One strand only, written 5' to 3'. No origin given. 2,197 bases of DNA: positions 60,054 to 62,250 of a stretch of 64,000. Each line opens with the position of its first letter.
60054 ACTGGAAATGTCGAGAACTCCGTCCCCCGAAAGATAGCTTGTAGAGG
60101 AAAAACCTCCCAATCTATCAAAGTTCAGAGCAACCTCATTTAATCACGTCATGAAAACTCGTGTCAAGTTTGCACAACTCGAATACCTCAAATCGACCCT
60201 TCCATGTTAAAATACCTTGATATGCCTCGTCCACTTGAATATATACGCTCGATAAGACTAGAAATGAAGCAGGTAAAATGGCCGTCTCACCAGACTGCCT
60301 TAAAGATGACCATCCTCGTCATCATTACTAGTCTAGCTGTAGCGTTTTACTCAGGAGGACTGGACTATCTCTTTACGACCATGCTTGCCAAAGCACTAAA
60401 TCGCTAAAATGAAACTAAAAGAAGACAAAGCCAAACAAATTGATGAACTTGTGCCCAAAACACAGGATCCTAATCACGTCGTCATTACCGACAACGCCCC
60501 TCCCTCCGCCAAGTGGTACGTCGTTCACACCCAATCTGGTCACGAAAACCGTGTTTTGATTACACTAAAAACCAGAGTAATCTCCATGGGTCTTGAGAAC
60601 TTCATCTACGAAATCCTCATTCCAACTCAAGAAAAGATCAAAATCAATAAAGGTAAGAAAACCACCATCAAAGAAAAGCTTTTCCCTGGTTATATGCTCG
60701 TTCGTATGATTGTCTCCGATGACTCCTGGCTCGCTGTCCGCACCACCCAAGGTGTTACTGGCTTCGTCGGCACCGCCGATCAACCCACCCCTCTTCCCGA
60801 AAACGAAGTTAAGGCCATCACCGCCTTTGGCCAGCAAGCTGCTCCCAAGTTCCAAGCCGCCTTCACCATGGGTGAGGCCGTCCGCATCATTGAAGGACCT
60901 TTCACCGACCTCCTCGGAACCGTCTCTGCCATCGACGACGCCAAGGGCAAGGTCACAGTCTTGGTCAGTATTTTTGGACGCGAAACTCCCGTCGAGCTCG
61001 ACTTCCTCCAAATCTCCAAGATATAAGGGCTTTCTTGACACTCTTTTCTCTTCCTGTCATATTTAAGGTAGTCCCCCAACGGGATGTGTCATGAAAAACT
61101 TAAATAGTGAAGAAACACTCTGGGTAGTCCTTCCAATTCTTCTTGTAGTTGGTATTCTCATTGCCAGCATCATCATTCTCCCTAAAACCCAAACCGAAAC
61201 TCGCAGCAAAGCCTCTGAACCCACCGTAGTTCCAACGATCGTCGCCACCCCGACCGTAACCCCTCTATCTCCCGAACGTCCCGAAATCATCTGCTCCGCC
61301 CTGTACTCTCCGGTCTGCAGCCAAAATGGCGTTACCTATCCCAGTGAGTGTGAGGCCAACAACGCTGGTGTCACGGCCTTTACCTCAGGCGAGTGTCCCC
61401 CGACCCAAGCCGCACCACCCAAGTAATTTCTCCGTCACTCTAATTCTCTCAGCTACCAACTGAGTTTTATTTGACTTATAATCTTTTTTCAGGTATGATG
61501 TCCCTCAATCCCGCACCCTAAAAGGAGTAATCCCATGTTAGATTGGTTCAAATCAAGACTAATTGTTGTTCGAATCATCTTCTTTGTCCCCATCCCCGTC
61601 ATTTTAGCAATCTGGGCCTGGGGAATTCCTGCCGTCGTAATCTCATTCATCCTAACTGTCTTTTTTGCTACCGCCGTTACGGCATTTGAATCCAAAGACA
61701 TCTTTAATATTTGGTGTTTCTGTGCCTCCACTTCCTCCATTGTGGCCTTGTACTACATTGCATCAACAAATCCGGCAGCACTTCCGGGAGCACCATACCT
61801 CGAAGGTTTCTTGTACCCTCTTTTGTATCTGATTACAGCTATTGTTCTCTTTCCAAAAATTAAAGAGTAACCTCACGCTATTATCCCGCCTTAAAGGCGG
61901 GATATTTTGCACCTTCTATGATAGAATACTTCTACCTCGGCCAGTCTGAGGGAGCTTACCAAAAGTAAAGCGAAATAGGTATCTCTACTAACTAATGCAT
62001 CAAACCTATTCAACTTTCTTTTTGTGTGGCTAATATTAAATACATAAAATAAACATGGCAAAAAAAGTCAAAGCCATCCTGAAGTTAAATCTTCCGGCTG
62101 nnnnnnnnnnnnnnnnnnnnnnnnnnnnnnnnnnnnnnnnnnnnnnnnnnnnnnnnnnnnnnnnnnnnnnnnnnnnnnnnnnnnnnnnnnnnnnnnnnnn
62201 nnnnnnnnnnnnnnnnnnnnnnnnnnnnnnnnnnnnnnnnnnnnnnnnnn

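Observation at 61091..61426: Kazal-like protease-inhibitor domain encoded inside the nusG-rplK ribosomal operon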

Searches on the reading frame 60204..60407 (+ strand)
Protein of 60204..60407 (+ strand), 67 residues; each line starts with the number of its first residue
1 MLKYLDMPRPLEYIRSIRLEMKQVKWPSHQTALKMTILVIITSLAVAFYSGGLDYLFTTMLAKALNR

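Call 3: search_protein_families(library=pfam, proteins=[window:60204-60407:+], max_evalue=1)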
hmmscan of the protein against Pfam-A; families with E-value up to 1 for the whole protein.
window:60204-60407:+ (67 aa): 1 family
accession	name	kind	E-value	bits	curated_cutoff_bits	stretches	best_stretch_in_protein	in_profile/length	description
PF00584.25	SecE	-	4.6e-13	49.3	22.7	1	12-61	2-51/55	SecE/Sec61-gamma subunits of protein translocation complex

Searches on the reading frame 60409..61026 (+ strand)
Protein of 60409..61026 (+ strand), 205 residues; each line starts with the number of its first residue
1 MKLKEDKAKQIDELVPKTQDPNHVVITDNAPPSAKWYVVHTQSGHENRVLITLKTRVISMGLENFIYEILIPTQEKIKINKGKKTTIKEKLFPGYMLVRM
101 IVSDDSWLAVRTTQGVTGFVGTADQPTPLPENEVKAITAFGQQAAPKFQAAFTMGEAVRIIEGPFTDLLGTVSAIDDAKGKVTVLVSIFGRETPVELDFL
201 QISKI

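Call 3: search_protein_families(library=pfam, proteins=[window:60409-61026:+], max_evalue=1)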
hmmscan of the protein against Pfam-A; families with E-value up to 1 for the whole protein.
window:60409-61026:+ (205 aa): 3 families
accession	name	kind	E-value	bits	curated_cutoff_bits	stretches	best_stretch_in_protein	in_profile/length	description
PF02357.24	NusG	-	4.5e-28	98.1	22.2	1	35-137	2-92/93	Transcription termination factor nusG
PF00467.35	KOW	-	2.4e-06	27.6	22.3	1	155-184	2-31/32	KOW motif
PF23284.2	KOW2_Spt5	-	0.005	17.1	28.9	1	155-204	2-49/50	Transcription elongation factor SPT5, second KOW domain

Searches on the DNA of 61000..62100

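Call 47: search_rna_families(source=window, start=61000, end=62100, threshold=evalue, max_evalue=1)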
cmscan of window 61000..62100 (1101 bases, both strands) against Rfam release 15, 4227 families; matches with E-value up to 1: 1.
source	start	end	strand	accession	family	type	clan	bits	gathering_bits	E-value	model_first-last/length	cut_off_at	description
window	61838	61905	+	RF00624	P9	Gene;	-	24.1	43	0.012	1-74/74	no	Pseudomonas sRNA P9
